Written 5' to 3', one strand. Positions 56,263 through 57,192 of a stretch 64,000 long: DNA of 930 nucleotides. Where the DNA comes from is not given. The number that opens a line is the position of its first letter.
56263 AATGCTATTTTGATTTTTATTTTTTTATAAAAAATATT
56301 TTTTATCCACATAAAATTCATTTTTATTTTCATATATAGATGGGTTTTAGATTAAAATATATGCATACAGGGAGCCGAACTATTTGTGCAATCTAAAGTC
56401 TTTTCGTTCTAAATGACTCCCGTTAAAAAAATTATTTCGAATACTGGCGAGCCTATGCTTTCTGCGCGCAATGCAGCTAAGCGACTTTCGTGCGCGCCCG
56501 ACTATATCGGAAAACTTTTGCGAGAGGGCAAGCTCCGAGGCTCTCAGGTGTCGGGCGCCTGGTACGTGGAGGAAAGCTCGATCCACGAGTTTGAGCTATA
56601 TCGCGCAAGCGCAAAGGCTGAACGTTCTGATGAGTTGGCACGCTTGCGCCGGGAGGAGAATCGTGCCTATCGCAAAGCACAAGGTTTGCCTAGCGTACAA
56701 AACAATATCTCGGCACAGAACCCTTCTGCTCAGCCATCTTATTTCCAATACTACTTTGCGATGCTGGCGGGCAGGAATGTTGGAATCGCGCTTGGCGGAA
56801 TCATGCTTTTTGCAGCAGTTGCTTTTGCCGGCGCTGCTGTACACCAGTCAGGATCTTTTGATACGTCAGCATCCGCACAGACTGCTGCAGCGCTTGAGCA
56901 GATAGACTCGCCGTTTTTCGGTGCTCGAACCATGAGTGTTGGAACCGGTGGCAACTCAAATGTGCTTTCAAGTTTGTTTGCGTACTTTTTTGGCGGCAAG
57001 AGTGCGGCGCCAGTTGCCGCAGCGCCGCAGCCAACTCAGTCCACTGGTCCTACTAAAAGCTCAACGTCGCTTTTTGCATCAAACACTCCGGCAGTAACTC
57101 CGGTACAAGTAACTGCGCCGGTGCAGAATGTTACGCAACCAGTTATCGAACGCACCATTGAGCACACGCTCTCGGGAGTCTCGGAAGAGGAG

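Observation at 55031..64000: Giant surface protein (more than 2,500 aa, truncated) and an upstream tail-anchored paralog share a cytoplasmic HTH_17/excisionase-like N-terminal domain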

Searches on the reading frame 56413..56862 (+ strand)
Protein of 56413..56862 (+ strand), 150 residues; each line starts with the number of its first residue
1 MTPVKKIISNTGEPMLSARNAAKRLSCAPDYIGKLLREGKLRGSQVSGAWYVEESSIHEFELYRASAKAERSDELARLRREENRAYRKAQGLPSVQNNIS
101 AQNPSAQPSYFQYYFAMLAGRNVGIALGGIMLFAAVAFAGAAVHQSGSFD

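Call 11: find_homologous_proteins(query=window:56413-56862:+, max_evalue=0.001)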
Query seq(150 aa) (150 aa): 1 proteins with E <= 0.001 among 73 candidates.
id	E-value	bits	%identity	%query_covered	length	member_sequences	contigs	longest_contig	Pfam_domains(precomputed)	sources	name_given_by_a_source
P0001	1.7e-35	140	69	68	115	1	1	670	-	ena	-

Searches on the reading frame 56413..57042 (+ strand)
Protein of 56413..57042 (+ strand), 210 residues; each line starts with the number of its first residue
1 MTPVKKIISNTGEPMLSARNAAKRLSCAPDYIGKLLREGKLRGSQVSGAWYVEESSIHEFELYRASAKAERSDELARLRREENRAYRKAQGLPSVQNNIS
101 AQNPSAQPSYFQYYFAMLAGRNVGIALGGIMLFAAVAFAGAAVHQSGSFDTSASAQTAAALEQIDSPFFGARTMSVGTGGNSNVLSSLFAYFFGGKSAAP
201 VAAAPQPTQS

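Call 92: search_dna_similar(query=window:56413-57042:+, collection=phages, mode=protein, max_evalue=0.001, max_rows=10)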
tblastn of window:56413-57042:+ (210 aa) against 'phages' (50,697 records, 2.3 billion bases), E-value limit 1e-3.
No match.

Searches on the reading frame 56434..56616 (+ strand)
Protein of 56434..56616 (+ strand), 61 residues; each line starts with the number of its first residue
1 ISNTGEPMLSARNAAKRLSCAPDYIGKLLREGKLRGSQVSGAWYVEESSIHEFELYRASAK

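Call 23: search_protein_representatives(alignment_id=A2)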
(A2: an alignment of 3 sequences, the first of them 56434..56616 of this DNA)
Query: 3 sequences, 61 profile positions. Proteins with E-value up to 0.001 (for the whole library): 5881; up to 1e-10: 1431; up to 1e-30: 7. The best 150 are listed.
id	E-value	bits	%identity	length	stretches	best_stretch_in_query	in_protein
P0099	1.1e-35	137.1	-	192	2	5-60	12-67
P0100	6.7e-35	134.6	-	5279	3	4-61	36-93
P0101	2.7e-34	132.7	-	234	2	8-60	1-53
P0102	2.3e-33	129.7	-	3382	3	6-58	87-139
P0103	6.4e-33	128.3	-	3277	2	8-61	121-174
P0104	3.8e-32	125.8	-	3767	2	7-58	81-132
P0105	3.3e-31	122.8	-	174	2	7-58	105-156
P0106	9.9e-30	118.1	-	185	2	4-53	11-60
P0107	5.1e-29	115.8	-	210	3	7-56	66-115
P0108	5.3e-29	115.7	-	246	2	4-52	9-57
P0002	6.3e-29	115.5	-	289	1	1-61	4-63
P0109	2.7e-28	113.5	-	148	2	2-56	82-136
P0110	4.1e-28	112.9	-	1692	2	3-58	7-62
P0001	5.2e-28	112.6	-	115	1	8-61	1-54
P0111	9.6e-28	111.7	-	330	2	2-55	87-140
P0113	2.1e-27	110.6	-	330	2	2-57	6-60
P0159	1.3e-23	98.5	-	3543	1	1-61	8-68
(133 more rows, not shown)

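Call 46: search_protein_families(library=pfam, alignment_id=A5, max_evalue=0.001)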
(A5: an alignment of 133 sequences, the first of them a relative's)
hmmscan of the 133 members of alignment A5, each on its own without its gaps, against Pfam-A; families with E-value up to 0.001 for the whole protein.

A. member 1, P0106 (185 aa): 1 family
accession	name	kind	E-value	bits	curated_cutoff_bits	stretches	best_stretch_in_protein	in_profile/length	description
PF12728.13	HTH_17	-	2e-09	38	27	0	87-130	3-46/51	Helix-turn-helix domain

B. families by the number of members that match (of 133 scanned): 9 families
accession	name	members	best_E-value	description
PF12728.13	HTH_17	132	1.6e-15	Helix-turn-helix domain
PF13338.12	AbiEi_4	2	7.7e-07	Transcriptional regulator, AbiEi antitoxin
PF06458.18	MucBP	1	5.2e-05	MucBP domain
PF04703.18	FaeA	1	6.6e-05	FaeA-like protein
PF23255.1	DUF7070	1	0.00011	Domain of unknown function (DUF7070)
PF03979.19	Sigma70_r1_1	1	0.00012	Sigma-70 factor, region 1.1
PF10415.14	FumaraseC_C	1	0.00021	Fumarase C C-terminus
PF15337.11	Vasculin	1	0.00022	Vascular protein family Vasculin-like 1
PF06971.19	Put_DNA-bind_N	1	0.00022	Putative DNA-binding protein N-terminus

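Call 64: find_encoding_contigs(protein=P0113, flank=10000, max_places=2)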
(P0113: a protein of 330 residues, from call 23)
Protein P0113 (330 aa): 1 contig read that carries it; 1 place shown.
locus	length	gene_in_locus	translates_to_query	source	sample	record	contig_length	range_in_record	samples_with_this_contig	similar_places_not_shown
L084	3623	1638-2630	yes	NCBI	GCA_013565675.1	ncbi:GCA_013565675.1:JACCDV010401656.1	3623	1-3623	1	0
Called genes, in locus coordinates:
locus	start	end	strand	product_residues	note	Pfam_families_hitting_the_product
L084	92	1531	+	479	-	PF02934:GatB_N, PF02637:GatB_Yqey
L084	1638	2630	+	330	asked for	PF12728:HTH_17 (faint)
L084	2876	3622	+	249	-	?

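Call 65: search_protein_families(library=pfam, proteins=[P0159, P0103, P0110], max_evalue=0.001)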
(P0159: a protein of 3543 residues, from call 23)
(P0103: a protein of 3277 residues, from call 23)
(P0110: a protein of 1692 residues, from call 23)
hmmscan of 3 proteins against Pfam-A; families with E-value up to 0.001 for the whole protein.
P0159 (3543 aa): 1 family
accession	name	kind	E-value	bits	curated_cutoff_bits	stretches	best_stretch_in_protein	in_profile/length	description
PF08309.17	LVIVD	-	3.5e-49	164.3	20.2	6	1945-1980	3-38/42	LVIVD repeat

P0103 (3277 aa): 4 families
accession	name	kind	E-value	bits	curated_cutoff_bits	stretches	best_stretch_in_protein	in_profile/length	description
PF21446.3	Gp34_trimer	-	3.8e-21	76.2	27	1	2430-2490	55-116/116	Long-tail fiber proximal subunit, C-terminal, trimerization domain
PF16403.11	Bact_surface_Ig-like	-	9.7e-09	35.6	27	1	3195-3275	1-71/71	Bacterial surface protein, Ig-like domain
PF12728.13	HTH_17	-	2.6e-07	31.2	27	0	125-170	5-50/51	Helix-turn-helix domain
PF00386.27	C1q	-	0.00036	21.2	23.7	1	2791-2872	13-93/127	C1q domain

P0110 (1692 aa): 1 family
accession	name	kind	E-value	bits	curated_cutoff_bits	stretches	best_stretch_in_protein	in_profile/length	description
PF12728.13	HTH_17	-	2.6e-06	28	27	0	78-120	6-48/51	Helix-turn-helix domain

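Call 68: search_protein_families(library=ncbifam, proteins=[P0113], max_evalue=0.01)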
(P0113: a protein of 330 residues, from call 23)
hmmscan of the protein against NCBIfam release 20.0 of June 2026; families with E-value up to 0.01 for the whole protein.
P0113 (330 aa): 1 family
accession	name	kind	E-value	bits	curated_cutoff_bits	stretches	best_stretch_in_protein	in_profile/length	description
TIGR01764.1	excise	domain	0.00012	22.4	28.8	0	12-60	1-49/49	excisionase family DNA-binding protein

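Call 69: search_solved_structures(query=A5, max_evalue=1, show_alignments=4)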
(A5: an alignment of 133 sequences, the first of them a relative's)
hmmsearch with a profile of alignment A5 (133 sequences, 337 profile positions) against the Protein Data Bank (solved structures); distinct sequences matched with E-value up to 1: 1.
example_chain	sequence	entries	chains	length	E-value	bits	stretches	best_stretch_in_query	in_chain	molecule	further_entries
8qag_A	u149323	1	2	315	0.15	15.1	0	230-300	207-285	sc-CC-6-95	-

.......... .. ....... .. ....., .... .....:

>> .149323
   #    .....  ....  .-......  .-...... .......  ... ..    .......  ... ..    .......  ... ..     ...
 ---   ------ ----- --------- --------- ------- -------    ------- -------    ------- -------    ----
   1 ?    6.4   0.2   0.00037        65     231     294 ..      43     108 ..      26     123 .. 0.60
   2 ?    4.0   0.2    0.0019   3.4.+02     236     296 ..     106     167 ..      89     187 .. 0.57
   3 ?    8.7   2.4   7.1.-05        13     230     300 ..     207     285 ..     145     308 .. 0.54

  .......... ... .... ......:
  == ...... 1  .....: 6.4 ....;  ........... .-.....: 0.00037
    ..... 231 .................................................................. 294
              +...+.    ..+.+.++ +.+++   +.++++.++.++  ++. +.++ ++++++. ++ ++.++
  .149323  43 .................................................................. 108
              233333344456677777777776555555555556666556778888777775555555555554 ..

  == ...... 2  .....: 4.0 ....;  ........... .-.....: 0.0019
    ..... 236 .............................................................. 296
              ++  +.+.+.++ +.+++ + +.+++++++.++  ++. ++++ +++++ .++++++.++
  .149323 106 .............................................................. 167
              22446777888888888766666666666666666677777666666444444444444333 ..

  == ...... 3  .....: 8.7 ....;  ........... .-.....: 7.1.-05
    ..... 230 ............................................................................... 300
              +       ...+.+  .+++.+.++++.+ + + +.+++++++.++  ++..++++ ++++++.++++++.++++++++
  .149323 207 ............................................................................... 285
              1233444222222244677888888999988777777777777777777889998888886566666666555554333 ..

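Call 80: list_cluster_members(proteins=[P0159, P0113, P0002, P0100])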
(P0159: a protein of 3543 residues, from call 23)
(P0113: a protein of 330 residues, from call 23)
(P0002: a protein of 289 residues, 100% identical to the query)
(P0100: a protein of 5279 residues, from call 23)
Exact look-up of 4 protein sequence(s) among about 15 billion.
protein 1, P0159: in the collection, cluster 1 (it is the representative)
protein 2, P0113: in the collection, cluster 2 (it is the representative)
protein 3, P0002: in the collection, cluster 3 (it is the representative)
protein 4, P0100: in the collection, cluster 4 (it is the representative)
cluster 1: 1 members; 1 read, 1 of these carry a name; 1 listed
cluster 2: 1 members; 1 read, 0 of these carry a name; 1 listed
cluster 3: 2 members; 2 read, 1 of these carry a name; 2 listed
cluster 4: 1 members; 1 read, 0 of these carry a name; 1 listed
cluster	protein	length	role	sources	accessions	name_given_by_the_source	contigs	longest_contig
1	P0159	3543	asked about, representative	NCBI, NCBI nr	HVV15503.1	MAG TPA: hypothetical protein VHD55_03845, partial [Candidatus Paceibacterota bacterium] | hypothetical protein [Candidatus Paceibacterota bacterium]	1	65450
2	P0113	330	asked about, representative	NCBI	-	-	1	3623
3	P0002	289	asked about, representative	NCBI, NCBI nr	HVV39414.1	MAG TPA: hypothetical protein VHD31_03805 [Candidatus Paceibacterota bacterium] | hypothetical protein [Candidatus Paceibacterota bacterium]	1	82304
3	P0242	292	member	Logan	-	-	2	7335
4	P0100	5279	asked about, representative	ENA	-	-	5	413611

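Call 95: find_homologous_proteins(query=P0113, max_evalue=1e-10)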
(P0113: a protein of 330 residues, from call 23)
Query P0113 (330 aa): 856 proteins with E <= 1e-10 among 6564 candidates; the best 120 are listed.
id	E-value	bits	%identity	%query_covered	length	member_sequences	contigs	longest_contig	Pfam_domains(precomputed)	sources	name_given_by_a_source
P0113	1.1e-209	713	100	100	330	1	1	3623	PF12728.14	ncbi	-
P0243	6.0e-79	284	48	100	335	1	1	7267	PF12728.14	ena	-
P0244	1.3e-76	276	45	100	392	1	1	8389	PF12728.14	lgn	-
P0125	4.4e-76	275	48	100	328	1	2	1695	PF12728.14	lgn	-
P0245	9.2e-76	274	68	55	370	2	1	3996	PF12728.14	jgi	jgi:hypothetical protein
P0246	1.6e-75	273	50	90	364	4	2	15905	PF12728.14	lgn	-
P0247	3.1e-75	272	47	100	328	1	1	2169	PF12728.14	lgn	-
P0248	2.3e-74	269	67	55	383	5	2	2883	PF12728.14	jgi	jgi:hypothetical protein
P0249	3.7e-74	268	50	92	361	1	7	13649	PF12728.14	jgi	jgi:hypothetical protein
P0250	1.1e-73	267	68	54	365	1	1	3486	PF12728.14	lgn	-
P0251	9.4e-72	260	62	64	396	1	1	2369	PF12728.14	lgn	-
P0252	2.4e-71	259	68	55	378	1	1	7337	PF12728.14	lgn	-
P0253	2.9e-71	259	46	100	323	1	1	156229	PF12728.14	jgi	jgi:hypothetical protein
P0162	5.7e-71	258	68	54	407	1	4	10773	PF12728.14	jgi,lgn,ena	-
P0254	7.1e-71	258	47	85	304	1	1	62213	PF12728.14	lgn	-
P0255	8.6e-70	254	48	85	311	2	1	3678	PF12728.14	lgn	-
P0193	9.1e-70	254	50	85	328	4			PF12728.14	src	-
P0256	3.6e-69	252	66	55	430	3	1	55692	PF12728.14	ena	-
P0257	3.7e-69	252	46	100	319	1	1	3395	PF12728.14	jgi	jgi:hypothetical protein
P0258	4.8e-68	248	47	91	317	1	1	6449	PF12728.14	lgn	-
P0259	5.6e-68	248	47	85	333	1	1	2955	PF12728.14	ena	-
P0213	5.9e-68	248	43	100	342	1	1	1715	PF12728.14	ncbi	-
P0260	6.4e-68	248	43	100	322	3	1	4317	PF12728.14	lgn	-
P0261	1.0e-67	247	48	89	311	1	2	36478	PF12728.14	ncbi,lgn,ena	-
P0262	1.4e-67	247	58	68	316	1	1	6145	PF12728.14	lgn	-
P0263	1.4e-67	247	51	87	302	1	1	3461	PF12728.14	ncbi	-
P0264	3.3e-67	245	49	86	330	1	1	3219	PF12728.14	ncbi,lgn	-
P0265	6.1e-67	245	52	75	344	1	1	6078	PF12728.14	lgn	-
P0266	9.4e-67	244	49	92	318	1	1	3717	PF12728.14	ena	-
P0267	1.1e-66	244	47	86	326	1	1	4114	PF12728.14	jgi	jgi:hypothetical protein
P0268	3.6e-66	242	51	85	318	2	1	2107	PF12728.14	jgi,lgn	jgi:hypothetical protein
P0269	4.2e-66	242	47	87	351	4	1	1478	PF12728.14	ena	-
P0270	4.6e-66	242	67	50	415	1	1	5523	PF12728.14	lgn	-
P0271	7.7e-66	241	56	64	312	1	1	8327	PF12728.14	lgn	-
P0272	1.1e-65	240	45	97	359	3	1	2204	PF12728.14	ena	-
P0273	1.1e-65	240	60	54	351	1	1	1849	PF12728.14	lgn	-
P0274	1.6e-65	240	48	85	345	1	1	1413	PF12728.14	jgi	jgi:hypothetical protein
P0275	1.6e-65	240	54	70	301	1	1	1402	PF12728.14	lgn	-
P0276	1.8e-65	240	43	100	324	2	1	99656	PF12728.14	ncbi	ncbi:MAG: helix-turn-helix domain-containing protein [Patescibacteria group bacterium]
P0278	2.0e-65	240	45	96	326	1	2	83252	PF12728.14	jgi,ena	-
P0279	2.8e-65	239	59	55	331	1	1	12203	PF12728.14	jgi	jgi:hypothetical protein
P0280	3.5e-65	239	55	68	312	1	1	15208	PF12728.14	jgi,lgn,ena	-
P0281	6.3e-65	238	44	98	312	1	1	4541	PF12728.14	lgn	-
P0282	7.0e-65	238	48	83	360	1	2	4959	PF12728.14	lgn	-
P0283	9.6e-65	237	47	86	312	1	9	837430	PF12728.14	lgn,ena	-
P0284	1.1e-64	237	47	85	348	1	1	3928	PF12728.14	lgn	-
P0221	1.2e-64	237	43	100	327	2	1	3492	PF12728.14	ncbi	-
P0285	1.6e-64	237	54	68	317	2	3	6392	PF12728.14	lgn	-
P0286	1.6e-64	237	43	100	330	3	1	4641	PF12728.14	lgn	-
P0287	1.7e-64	237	61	55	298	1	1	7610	PF12728.14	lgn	-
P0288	2.4e-64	236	42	100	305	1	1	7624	PF12728.14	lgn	-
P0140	2.4e-64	236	43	100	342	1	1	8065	PF12728.14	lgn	-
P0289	3.8e-64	235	42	100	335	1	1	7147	PF12728.14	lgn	-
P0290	6.7e-64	235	44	91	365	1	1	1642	PF12728.14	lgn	-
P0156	8.9e-64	234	42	100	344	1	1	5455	PF12728.14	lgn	-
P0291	1.8e-63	233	43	100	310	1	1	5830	PF12728.14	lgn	-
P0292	1.9e-63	233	41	100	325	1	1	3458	PF12728.14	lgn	-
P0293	2.4e-63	233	63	53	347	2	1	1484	PF12728.14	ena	-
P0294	3.8e-63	232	55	64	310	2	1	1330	PF12728.14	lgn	-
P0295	1.3e-62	230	62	52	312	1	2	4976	PF12728.14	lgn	-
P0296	1.7e-62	230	54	57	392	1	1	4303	PF12728.14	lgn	-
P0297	1.8e-62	230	46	87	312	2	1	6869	PF12728.14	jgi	jgi:hypoxanthine phosphoribosyltransferase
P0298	2.4e-62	229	43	100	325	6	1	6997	PF12728.14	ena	-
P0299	6.8e-62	228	59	55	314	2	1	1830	PF12728.14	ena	-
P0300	7.9e-62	228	50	72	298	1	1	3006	PF12728.14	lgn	-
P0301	1.2e-61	227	45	94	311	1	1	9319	PF12728.14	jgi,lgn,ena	-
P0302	1.3e-61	227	46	82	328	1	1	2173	PF12728.14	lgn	-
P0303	3.6e-61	226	58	55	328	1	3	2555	PF12728.14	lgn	-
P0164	9.6e-61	224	43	95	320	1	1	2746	PF12728.14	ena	-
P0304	1.1e-60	224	40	100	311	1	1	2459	PF12728.14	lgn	-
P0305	2.5e-60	223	48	71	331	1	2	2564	PF12728.14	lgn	-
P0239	2.6e-60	223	50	71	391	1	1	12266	PF12728.14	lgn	-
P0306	3.1e-60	223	58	53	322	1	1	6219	PF12728.14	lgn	-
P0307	3.3e-60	223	42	100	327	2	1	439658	PF12728.14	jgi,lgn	-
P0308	1.0e-59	221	44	82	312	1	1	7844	PF12728.14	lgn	-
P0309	1.2e-59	221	47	85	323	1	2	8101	PF12728.14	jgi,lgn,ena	jgi:hypothetical protein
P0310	1.5e-59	220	41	100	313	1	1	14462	PF12728.14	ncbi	-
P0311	2.0e-59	220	45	86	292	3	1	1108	PF12728.14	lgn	-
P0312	2.9e-59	219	50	72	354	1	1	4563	PF12728.14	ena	-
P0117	3.1e-59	219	62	52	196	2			PF12728.14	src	-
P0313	4.3e-59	219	57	53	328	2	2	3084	PF12728.14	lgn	-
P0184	7.0e-59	218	59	54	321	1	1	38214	PF12728.14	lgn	-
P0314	8.7e-59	218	42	100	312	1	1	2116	PF12728.14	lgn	-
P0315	1.3e-58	217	51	63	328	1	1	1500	PF12728.14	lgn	-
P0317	2.7e-58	216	40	100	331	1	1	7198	PF12728.14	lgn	-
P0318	2.7e-58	216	45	88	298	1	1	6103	PF12728.14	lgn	-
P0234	3.0e-58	216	40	100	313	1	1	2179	PF12728.14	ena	-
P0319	3.2e-58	216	41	100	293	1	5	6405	PF12728.14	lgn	-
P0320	3.5e-58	216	53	68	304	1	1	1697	PF12728.14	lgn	-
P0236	3.7e-58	216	38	100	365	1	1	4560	PF12728.14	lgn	-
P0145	5.0e-58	215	62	50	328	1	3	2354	PF12728.14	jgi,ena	-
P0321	5.3e-58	215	40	100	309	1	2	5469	PF12728.14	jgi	jgi:hypothetical protein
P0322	5.5e-58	215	44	85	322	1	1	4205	PF12728.14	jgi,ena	-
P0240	7.2e-58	215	41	100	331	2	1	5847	PF12728.14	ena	-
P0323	7.3e-58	215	47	75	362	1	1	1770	PF12728.14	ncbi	-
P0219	1.3e-57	214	56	55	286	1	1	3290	PF12728.14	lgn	-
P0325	1.7e-57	214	53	60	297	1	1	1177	PF12728.14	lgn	-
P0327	1.9e-57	213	57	54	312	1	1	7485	PF12728.14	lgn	-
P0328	2.0e-57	213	54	63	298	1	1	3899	PF12728.14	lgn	-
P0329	2.1e-57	213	38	100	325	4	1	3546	PF12728.14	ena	-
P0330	3.3e-57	213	39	99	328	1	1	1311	PF12728.14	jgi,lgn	-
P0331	4.3e-57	212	44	85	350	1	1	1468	PF12728.14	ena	-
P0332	4.4e-57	212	47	85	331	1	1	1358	PF12728.14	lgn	-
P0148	5.3e-57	212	44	87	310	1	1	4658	PF12728.14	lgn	-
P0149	5.3e-57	212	64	47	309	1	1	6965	PF12728.14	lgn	-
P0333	5.4e-57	212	42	91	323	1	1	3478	PF12728.14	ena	-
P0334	6.2e-57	212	40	100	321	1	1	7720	PF12728.14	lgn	-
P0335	7.7e-57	211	44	83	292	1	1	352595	PF12728.14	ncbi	-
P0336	8.4e-57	211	42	100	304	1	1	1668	PF12728.14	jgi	jgi:hypothetical protein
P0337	9.6e-57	211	42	85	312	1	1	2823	PF12728.14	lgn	-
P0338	1.0e-56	211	42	100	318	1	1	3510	PF12728.14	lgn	-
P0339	1.3e-56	211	41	100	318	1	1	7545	PF12728.14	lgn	-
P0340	1.4e-56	211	43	89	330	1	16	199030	PF12728.14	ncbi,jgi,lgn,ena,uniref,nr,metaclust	ncbi:hypothetical protein A3H16_00655 [Candidatus Kaiserbacteria bacterium RIFCSPLOWO2_12_FULL_53_8]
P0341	1.5e-56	210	42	100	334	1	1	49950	PF12728.14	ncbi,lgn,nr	ncbi:MAG TPA: hypothetical protein VNM40_00010 [Candidatus Paceibacterota bacterium]|nr:hypothetical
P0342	1.5e-56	210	44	84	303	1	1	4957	PF12728.14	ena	-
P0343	1.9e-56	210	55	55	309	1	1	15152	PF12728.14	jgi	jgi:hypothetical protein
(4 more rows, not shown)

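Call 96: find_encoding_contigs(protein=P0283, flank=10000, max_places=1)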
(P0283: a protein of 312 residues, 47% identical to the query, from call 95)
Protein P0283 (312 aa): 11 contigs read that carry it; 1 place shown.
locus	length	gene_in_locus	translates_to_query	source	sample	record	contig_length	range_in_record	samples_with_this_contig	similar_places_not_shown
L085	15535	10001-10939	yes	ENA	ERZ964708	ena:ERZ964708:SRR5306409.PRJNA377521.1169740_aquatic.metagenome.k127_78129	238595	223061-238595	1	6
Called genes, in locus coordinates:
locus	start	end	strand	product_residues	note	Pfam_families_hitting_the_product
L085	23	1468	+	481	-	PF13385:Laminin_G_3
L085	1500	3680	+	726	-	PF14559:TPR_19 (faint), PF04932:Wzy_C, PF07719:TPR_2 (faint), PF13181:TPR_8 (faint), PF13428:TPR_14 (faint), PF13174:TPR_6 (faint)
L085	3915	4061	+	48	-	-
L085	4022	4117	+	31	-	-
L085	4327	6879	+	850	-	PF07517:SecA_DEAD, PF01043:SecA_PP_bind, PF21090:P-loop_SecA, PF07516:SecA_SW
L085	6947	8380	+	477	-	PF02934:GatB_N, PF02637:GatB_Yqey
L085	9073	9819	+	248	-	-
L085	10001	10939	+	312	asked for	PF12728:HTH_17 (faint)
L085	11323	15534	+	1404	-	?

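Call 97: find_encoding_contigs(protein=P0340, flank=10000, max_places=1)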
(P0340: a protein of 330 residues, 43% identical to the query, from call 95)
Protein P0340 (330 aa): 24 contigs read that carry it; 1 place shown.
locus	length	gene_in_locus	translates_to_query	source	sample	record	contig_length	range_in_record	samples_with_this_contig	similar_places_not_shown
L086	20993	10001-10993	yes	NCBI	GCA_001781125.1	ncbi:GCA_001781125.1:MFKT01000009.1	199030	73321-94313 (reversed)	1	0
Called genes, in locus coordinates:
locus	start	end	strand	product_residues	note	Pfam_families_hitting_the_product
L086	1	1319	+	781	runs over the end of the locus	PF04932:Wzy_C, PF13428:TPR_14 (faint), PF13424:TPR_12 (faint), PF23914:TPR_CcmH_CycH (faint), PF00515:TPR_1 (faint), PF07719:TPR_2 (faint), PF14559:TPR_19 (weak)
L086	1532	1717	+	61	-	-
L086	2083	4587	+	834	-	PF07517:SecA_DEAD, PF01043:SecA_PP_bind, PF21090:P-loop_SecA, PF07516:SecA_SW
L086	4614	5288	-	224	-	PF01797:Y1_Tnp (weak)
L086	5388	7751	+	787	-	-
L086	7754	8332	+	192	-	-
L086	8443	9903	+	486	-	PF02934:GatB_N, PF02637:GatB_Yqey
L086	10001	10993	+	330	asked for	PF12728:HTH_17 (faint)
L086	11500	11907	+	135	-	PF13366:PDDEXK_3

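Call 98: find_encoding_contigs(protein=P0307, flank=10000, max_places=1)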
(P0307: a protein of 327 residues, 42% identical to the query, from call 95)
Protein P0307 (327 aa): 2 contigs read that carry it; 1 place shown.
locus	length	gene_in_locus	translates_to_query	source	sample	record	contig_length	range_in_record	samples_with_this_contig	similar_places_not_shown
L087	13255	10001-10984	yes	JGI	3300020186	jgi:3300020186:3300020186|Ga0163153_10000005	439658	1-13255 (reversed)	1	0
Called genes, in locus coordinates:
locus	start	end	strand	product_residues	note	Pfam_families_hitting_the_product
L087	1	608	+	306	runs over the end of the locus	PF00535:Glycos_transf_2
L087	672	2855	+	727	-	PF04932:Wzy_C, PF13432:TPR_16 (faint), PF07719:TPR_2 (faint), PF13428:TPR_14 (faint), PF23914:TPR_CcmH_CycH (faint), PF14559:TPR_19 (weak)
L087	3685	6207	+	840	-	PF07517:SecA_DEAD, PF01043:SecA_PP_bind, PF21090:P-loop_SecA, PF07516:SecA_SW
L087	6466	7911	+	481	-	PF02934:GatB_N, PF02637:GatB_Yqey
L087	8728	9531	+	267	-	-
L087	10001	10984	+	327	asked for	PF12728:HTH_17 (faint)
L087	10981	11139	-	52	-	-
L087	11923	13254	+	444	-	?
